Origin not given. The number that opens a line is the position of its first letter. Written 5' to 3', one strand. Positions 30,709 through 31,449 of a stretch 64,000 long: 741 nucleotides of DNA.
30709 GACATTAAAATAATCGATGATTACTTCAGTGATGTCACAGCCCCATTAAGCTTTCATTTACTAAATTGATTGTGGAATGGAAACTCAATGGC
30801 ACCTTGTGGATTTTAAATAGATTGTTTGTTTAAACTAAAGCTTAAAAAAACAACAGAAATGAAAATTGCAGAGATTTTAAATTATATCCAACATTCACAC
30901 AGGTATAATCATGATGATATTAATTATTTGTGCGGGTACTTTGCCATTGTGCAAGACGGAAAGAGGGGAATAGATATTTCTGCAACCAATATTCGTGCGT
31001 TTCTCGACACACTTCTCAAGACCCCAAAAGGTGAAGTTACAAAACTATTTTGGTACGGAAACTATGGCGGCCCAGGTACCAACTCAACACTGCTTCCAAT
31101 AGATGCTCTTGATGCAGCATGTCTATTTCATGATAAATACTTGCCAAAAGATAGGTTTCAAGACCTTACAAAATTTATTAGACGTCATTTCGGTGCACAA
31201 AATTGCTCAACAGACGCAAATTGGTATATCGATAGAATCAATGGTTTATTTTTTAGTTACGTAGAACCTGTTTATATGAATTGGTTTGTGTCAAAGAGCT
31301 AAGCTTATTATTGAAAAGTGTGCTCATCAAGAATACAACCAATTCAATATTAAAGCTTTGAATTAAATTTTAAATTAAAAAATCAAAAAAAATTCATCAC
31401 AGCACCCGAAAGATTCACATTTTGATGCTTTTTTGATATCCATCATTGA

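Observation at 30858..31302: Small protein with parvovirus-type phospholipase A2 motif set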

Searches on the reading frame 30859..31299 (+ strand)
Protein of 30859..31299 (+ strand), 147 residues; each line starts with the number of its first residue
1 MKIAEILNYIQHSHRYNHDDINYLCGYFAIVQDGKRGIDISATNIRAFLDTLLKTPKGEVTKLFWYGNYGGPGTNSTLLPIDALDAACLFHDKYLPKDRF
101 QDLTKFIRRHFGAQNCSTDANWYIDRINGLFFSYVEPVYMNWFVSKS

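Call 6: search_protein_families(library=pfam, proteins=[window:30859-31299:+], max_evalue=10)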
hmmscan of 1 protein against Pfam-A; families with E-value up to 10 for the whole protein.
window:30859-31299:+ (147 aa): 2 families
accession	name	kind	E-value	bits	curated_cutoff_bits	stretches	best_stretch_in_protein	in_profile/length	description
PF08398.15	Phospholip_A2_4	-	0.016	15.9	23.9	1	68-93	9-35/80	Phospholipase A2-like domain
PF00068.24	Phospholip_A2_1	-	0.027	15.4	32.1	1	58-95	15-50/110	Phospholipase A2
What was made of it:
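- On Classical sPLA2, Pfam PF00068: 15.4 bits, E 0.027 (call 6).
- On Parvoviral-type PLA2, Pfam PF08398 / group XIII: 15.9 bits (call 6).
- On Group XII (PLA2G12) and group XIV (prokaryotic/fungal, PF09056): Only PF08398 and PF00068 are reported (call 6).
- Closest known: Classical secreted PLA2, groups I/II/V/X. Different: The score is below the PF00068 cut-off (15.4 against 32.1 bits, call 6).
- Single-sequence Pfam E-values are only 0.016 and 0.027 (call 6).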

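Call 7: search_solved_structures(query=window:30859-31299:+, max_evalue=10, show_alignments=3)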
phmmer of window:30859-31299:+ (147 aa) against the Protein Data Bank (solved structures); distinct sequences matched with E-value up to 10: 11.
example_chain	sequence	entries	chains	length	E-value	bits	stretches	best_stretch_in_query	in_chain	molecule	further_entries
1bk9_A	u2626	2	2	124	0.063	16.4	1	59-94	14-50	PHOSPHOLIPASE A2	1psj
1bun_A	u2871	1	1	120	0.37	13.9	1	65-93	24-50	BETA2-BUNGAROTOXIN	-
6q42_A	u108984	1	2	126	0.48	13.5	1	66-108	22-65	Phospholipase A2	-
3elo_A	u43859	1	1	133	0.5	13.5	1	66-108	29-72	Phospholipase A2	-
3g8g_A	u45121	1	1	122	0.56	13.3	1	52-93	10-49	Phospholipase A2, ammodytoxin A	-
3g8h_A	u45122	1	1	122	0.57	13.3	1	52-93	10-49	Phospholipase A2, ammodytoxin C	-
1m8t_A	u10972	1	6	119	0.61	13.2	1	66-110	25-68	Phospholipase a2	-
1m8r_A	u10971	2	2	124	0.99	12.5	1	60-94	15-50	phospholipase A2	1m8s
1mh2_A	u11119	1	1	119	1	12.4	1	56-99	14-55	PHOSPHOLIPASE A2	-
6zii_B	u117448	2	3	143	1.3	12.1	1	71-113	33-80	Transcriptional regulatory protein RcsB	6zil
5i4c_A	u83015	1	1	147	1.4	12.1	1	71-113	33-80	Transcriptional regulatory protein RcsB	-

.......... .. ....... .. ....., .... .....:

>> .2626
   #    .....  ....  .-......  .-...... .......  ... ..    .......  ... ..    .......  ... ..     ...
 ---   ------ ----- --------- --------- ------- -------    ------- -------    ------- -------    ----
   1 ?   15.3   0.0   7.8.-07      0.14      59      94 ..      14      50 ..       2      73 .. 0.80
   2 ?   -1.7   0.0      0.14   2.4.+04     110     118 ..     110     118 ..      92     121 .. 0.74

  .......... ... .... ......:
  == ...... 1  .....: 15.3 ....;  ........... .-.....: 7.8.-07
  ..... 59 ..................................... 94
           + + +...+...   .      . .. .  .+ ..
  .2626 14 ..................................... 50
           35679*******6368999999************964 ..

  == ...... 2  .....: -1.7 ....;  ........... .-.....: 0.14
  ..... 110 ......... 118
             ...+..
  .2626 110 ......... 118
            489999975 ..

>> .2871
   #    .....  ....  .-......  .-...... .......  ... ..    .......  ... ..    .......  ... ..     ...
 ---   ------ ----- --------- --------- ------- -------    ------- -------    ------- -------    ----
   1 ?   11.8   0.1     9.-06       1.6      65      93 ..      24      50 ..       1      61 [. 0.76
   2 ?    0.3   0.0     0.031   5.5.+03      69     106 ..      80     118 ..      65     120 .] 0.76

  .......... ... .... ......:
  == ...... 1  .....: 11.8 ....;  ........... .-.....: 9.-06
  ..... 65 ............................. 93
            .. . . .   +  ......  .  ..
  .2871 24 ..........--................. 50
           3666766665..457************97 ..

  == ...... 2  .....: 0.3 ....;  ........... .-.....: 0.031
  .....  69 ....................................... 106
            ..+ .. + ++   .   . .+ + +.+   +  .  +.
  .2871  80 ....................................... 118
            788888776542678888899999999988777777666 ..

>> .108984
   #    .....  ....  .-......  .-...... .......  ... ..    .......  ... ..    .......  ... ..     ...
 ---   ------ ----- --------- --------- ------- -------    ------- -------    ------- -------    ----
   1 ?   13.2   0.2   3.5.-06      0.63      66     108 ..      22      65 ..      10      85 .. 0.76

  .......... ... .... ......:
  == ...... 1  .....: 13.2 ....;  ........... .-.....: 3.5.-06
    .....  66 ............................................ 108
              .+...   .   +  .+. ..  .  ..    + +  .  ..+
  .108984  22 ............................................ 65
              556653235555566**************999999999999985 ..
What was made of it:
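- Checked: The nine best single-sequence PDB hits are all PLA2 and align on this motif (call 7).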

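Call 9: find_homologous_proteins(query=window:30859-31299:+, max_evalue=0.01)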
Query window:30859-31299:+ (147 aa): 1 proteins with E <= 0.01 among 18 candidates.
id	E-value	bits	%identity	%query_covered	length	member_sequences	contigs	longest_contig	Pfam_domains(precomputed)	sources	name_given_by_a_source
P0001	5.1e-99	346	100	100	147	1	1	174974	-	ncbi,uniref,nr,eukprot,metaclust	ncbi:predicted protein [Naegleria gruberi]|uniref:Predicted protein n=1 Tax=Naegleria gruberi TaxID=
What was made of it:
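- Tried and rejected: The word-index homolog search with the single query found only the query itself (call 9).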

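Call 13: search_protein_families(library=ncbifam, proteins=[window:30859-31299:+], max_evalue=10)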
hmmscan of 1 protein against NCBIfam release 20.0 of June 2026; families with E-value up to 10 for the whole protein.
window:30859-31299:+ (147 aa): 0 families
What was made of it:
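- Tried and rejected: NCBIfam gave no hit (call 13).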

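Call 14: search_protein_families(library=phrogs, proteins=[window:30859-31299:+], max_evalue=10)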
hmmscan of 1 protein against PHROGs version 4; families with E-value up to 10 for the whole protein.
window:30859-31299:+ (147 aa): 1 family
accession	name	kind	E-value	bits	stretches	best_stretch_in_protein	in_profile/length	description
phrog_11353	-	unknown function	0.0023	18.8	1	65-93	108-139/191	-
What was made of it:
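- Tried and rejected: PHROGs gave one weak hit, phrog_11353 (E 0.0023, unknown function, same motif region; call 14).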

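Call 19: predict_structure(protein=window:30859-31299:+)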
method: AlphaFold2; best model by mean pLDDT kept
length: 147 residues; sequences in the alignment: 1
mean_pLDDT: 42.3   pTM: 0.31
mean pLDDT of the five models: 42.3, 41.7, 41.1, 39.7, 34.4
residues with pLDDT >= 90: 0; 70-90: 0; 50-70: 27; < 50: 120
segments of 3 or more residues with pLDDT < 50: 1-36, 38-46, 60-90, 92-95, 110-147
pLDDT, mean of each block of 10 residues (from residue 1): 33 33 39 46 50 58 44 36 45 51 53 42 38 33 30
secondary structure, 60 per line:
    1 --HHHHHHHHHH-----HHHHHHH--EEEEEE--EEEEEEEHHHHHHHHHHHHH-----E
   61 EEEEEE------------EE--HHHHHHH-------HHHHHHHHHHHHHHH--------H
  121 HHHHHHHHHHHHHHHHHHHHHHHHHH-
elements in order: H3-12 H18-24 E27-32 E35-41 H42-54 E60-66 H83-89 H97-111 H120-146

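Call 20: search_protein_representatives(protein=window:30859-31299:+)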
Query: 147 residues. Proteins with E-value up to 0.001 (for the whole library): 14; up to 1e-10: 5; up to 1e-30: 1. The best 14 are listed.
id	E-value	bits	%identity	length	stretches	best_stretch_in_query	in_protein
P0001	1.6e-99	346.4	100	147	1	1-147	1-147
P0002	6.9e-21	91.0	40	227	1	15-142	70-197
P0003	1.6e-17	80.1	39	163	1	22-143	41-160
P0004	2.3e-15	73.1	45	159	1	54-142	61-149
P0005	3.5e-15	72.5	45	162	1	45-143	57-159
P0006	1.8e-07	47.4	44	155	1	56-133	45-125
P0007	2.7e-07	46.9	65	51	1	53-95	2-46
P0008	1.3e-06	44.6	35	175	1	37-139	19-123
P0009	7.6e-06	42.2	34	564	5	84-121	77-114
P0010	1.9e-04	37.6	51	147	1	56-98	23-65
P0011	2.4e-04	37.3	37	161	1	36-97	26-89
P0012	5.3e-04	36.2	30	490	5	73-128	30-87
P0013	5.5e-04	36.1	59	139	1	62-98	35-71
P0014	8.3e-04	35.5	59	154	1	60-97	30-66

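Call 23: find_homologous_proteins(query=A1, max_evalue=0.001)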
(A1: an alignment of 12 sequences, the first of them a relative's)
Query A1 (12 sequences) (147 aa, profile of the alignment): 760 proteins with E <= 0.001 among 8000 candidates; the best 120 are listed.
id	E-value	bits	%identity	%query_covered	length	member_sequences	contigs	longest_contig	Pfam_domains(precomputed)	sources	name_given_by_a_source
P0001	2.7e-46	175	100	100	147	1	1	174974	-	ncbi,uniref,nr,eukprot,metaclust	ncbi:predicted protein [Naegleria gruberi]|uniref:Predicted protein n=1 Tax=Naegleria gruberi TaxID=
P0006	3.3e-36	142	39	50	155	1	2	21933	PF00068.25,PF08398.16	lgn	-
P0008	6.5e-34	135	33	70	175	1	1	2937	-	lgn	-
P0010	1.7e-25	107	36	50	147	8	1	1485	-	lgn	-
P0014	4.1e-25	106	44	34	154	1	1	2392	-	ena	-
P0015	8.1e-25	105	58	24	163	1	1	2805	-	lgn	-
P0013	1.2e-23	101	45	39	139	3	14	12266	-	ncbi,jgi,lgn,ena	jgi:hypothetical protein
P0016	1.3e-23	101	40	46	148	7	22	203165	-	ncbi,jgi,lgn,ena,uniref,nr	ncbi:hypothetical protein [Methylobacterium sp.]|jgi:tRNA(fMet)-specific endonuclease VapC|uniref:hy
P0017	1.6e-23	101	39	45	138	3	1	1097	-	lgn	-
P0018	3.5e-23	100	43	39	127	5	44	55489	-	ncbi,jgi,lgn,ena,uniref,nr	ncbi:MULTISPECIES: hypothetical protein [Methylobacterium]|jgi:hypothetical protein|uniref:Phospholi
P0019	4.1e-23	100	35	61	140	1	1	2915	-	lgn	-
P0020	4.6e-23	99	38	54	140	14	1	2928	-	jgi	jgi:tRNA(fMet)-specific endonuclease VapC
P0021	5.2e-23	99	43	46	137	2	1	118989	-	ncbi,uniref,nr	ncbi:hypothetical protein QWZ12_20900 [Methylobacterium adhaesivum]|uniref:Phospholipase A2 domain-c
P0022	5.7e-23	99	61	24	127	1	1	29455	-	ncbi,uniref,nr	ncbi:hypothetical protein MKK69_19410 [Methylobacterium sp. J-026]|uniref:hypothetical protein n=1 T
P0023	7.8e-23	99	39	44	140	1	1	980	PF00068.25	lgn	-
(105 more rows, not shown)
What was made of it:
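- Tried and rejected: With the mixed alignment it was swamped by about 750 Methylobacterium proteins (call 23).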

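Call 24: list_cluster_members(proteins=[P0002, P0003, P0004, P0005, P0006, P0007, P0008, P0011, P0015])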
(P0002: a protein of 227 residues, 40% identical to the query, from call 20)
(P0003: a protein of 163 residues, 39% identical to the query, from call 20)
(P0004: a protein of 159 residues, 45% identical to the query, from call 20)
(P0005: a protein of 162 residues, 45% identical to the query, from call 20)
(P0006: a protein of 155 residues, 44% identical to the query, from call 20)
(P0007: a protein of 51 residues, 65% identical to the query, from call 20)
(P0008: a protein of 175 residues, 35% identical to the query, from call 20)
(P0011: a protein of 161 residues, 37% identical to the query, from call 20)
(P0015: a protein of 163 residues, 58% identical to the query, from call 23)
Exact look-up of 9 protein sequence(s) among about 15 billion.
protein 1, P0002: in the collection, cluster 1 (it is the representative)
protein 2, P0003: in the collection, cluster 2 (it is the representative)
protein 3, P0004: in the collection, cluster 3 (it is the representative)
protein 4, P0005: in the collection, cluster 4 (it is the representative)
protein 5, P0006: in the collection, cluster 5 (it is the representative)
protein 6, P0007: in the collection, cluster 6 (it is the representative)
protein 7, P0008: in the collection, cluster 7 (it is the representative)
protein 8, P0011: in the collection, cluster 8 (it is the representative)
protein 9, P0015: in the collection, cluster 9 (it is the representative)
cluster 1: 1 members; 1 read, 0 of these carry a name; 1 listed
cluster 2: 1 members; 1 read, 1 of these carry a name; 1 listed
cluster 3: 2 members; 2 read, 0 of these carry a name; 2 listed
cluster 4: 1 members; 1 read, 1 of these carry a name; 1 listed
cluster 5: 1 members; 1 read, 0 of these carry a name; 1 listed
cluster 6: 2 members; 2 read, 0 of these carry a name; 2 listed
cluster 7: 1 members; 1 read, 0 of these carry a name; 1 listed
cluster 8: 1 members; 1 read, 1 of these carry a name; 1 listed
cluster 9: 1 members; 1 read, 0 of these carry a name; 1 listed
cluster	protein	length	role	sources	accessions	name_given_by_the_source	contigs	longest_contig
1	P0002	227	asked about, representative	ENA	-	-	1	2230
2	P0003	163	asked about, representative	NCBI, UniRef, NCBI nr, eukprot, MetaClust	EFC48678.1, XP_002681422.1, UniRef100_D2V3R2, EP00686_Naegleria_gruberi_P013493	predicted protein [Naegleria gruberi] | Predicted protein n=1 Tax=Naegleria gruberi TaxID=5762 RepID=D2V3R2_NAEGR | uncharacterized protein NAEGRDRAFT_57031 [Naegleria gruberi]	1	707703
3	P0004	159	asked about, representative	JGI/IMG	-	-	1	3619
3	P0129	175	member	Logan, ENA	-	-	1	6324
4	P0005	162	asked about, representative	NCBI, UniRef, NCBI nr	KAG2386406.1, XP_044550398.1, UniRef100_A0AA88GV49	hypothetical protein C9374_002852 [Naegleria lovaniensis] | Uncharacterized protein n=1 Tax=Naegleria lovaniensis TaxID=51637 RepID=A0AA88GV49_NAELO | uncharacterized protein C9374_002852 [Naegleria lovaniensis]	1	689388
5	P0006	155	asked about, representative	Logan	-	-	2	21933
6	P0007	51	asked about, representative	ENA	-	-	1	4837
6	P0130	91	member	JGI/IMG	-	-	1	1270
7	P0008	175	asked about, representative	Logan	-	-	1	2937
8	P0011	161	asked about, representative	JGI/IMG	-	hypothetical protein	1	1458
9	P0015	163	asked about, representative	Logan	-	-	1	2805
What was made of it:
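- A full HMMER scan finds 14 hits at E<1e-3, including the N. gruberi paralog XP_002681422 (E 1.6e-17) and N. lovaniensis XP_044550398 (E 3.5e-15) (calls 20, 24). Conserved homologs exist in two Naegleria species and in environmental eukaryote-like contigs (calls 20, 24).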

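Call 26: find_homologous_proteins(query=A2, max_evalue=0.001)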
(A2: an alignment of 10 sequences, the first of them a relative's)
Query A2 (10 sequences) (147 aa, profile of the alignment): 6 proteins with E <= 0.001 among 3057 candidates.
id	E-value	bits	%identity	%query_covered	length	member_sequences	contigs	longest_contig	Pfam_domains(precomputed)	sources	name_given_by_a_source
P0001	1.4e-52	196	100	100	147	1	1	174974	-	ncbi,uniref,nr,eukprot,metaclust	ncbi:predicted protein [Naegleria gruberi]|uniref:Predicted protein n=1 Tax=Naegleria gruberi TaxID=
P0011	5.0e-50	188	44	31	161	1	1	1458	-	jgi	jgi:hypothetical protein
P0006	1.9e-42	163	39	50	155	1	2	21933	PF00068.25,PF08398.16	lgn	-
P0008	5.3e-41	158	33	70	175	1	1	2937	-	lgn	-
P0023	2.4e-6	45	39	44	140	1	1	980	PF00068.25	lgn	-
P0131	4.6e-4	38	47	21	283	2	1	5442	-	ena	-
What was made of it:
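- Tried and rejected: With the protist-only alignment it returned just 6 proteins and omitted P0002-P0005, although these are in the collection (calls 24, 26).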

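Call 27: search_solved_structures(query=A2, max_evalue=1, show_alignments=3)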
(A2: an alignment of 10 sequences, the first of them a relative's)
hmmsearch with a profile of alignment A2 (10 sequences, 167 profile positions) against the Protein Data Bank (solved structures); distinct sequences matched with E-value up to 1: 154 (the best 60 are shown).
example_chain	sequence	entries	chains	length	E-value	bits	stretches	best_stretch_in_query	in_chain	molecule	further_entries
1mh2_A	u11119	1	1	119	9.9e-08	35.2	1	53-101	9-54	PHOSPHOLIPASE A2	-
1oxr_A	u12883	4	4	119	5.2e-07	32.8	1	54-100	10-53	Phospholipase A2 isoform 3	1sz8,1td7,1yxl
1s6b_A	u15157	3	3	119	8e-07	32.2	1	53-101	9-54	Phospholipase A2 isoform 1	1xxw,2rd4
1mks_A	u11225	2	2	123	9.6e-07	31.9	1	67-116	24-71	PHOSPHOLIPASE A2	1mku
1s6b_B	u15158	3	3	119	1.3e-06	31.6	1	54-100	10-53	Phospholipase A2 isoform 2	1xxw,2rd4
2wq5_A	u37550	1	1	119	1.4e-06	31.4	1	55-105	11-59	PHOSPHOLIPASE A2, ACIDIC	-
1bp2_A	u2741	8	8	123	1.6e-06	31.2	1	67-115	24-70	PHOSPHOLIPASE A2 | PROTEIN (PHOSPHOLIPASE A2)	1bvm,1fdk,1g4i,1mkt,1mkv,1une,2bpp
3bp2_A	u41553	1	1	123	1.6e-06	31.2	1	67-115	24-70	PHOSPHOLIPASE A2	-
1irb_A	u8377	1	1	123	1.6e-06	31.2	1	67-115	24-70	PHOSPHOLIPASE A2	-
1poa_A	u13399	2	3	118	1.6e-06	31.2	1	55-103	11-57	PHOSPHOLIPASE A2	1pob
3gci_A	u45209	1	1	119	1.6e-06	31.2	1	54-100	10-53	Phospholipase A2 isoform 3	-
1ceh_A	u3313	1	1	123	1.7e-06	31.2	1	67-115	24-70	PHOSPHOLIPASE A2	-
1g2x_A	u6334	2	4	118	1.7e-06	31.2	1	53-100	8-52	PHOSPHOLIPASE A2 | Phospholipase A2 isoform 3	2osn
1t37_A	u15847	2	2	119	1.7e-06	31.1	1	54-100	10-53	Phospholipase A2 isoform 3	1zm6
1ln8_A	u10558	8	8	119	1.7e-06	31.1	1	54-100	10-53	Phospholipase A2 | Phospholipase A2 isoform 3 | Acidic phospholipase A2 3 (Fragment)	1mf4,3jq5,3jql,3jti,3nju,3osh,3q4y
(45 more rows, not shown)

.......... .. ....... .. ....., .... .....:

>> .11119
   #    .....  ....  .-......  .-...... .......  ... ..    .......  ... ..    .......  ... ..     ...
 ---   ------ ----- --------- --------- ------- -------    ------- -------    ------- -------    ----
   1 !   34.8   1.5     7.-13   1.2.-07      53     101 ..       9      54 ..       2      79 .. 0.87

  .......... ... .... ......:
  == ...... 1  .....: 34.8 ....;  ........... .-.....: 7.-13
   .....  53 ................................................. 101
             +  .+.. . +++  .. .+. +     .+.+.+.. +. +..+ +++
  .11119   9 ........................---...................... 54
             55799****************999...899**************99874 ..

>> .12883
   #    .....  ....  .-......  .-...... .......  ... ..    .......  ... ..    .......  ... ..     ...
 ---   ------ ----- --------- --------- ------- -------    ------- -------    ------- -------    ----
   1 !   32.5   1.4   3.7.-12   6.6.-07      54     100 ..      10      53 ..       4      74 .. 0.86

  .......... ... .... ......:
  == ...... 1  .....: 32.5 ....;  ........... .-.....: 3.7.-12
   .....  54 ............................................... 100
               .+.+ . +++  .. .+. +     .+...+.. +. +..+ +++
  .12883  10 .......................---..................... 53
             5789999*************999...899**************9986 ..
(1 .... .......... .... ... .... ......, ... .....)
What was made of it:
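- Checked: The family profile hits PLA2 structures at E = 1e-7 (call 27).
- The family profile against PDB gives 154 hits at E<=1; all 60 listed are PLA2-type, best 9.9e-8 (call 27). The profile E-value against PLA2 structures is 1e-7 (call 27).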

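Call 28: search_protein_families(library=pfam, alignment_id=A1, max_evalue=1)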
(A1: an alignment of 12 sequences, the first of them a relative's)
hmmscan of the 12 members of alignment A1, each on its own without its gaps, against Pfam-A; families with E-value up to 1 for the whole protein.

A. member 1, P0001 (147 aa): 2 families
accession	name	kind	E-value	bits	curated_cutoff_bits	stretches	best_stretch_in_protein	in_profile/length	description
PF08398.15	Phospholip_A2_4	-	0.016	15.9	23.9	1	68-93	9-35/80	Phospholipase A2-like domain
PF00068.24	Phospholip_A2_1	-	0.027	15.4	32.1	1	58-95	15-50/110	Phospholipase A2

B. families by the number of members that match (of 12 scanned): 12 families
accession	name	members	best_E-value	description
PF00068.24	Phospholip_A2_1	12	1.4e-05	Phospholipase A2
PF08398.15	Phospholip_A2_4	11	1.9e-05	Phospholipase A2-like domain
PF05826.17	Phospholip_A2_2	2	0.16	Phospholipase A2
PF23688.1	YlcJ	1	0.0092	YlcJ-like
PF01928.26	CYTH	1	0.019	CYTH domain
PF16492.10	Cadherin_C_2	1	0.023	Cadherin cytoplasmic C-terminal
PF19277.4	GPAT_C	1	0.069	Glycerol-3-phosphate acyltransferase C-terminal region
PF11770.13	GAPT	1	0.07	GRB2-binding adapter (GAPT)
PF06305.16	LapA_dom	1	0.084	Lipopolysaccharide assembly protein A domain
PF06595.17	BDV_P24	1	0.086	Borna disease virus P24 protein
PF12494.13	DUF3695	1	0.12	Protein of unknown function (DUF3695)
PF07438.16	DUF1514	1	0.39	Protein of unknown function (DUF1514)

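Call 35: predict_structure(alignment_id=A3)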
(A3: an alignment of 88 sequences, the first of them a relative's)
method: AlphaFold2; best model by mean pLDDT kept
length: 147 residues; sequences in the alignment: 88
mean_pLDDT: 86.8   pTM: 0.84
mean pLDDT of the five models: 86.8, 85.2, 83.5, 83.2, 80.5
residues with pLDDT >= 90: 73; 70-90: 60; 50-70: 14; < 50: 0
segments of 3 or more residues with pLDDT < 50: none
pLDDT, mean of each block of 10 residues (from residue 1): 78 81 92 70 83 95 87 84 95 90 97 97 95 86 66
secondary structure, 60 per line:
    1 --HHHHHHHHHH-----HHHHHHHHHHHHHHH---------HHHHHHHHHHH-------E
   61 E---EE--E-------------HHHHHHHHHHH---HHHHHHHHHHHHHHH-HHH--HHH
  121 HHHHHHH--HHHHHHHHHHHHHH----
elements in order: H3-12 H18-32 H42-52 H83-93 H97-111 H118-127 H130-143
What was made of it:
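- Shown: the AF2 model scores pLDDT 86.8 and pTM 0.84 (call 35).
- Tried and rejected: It was replaced by the alignment-based model (call 35).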
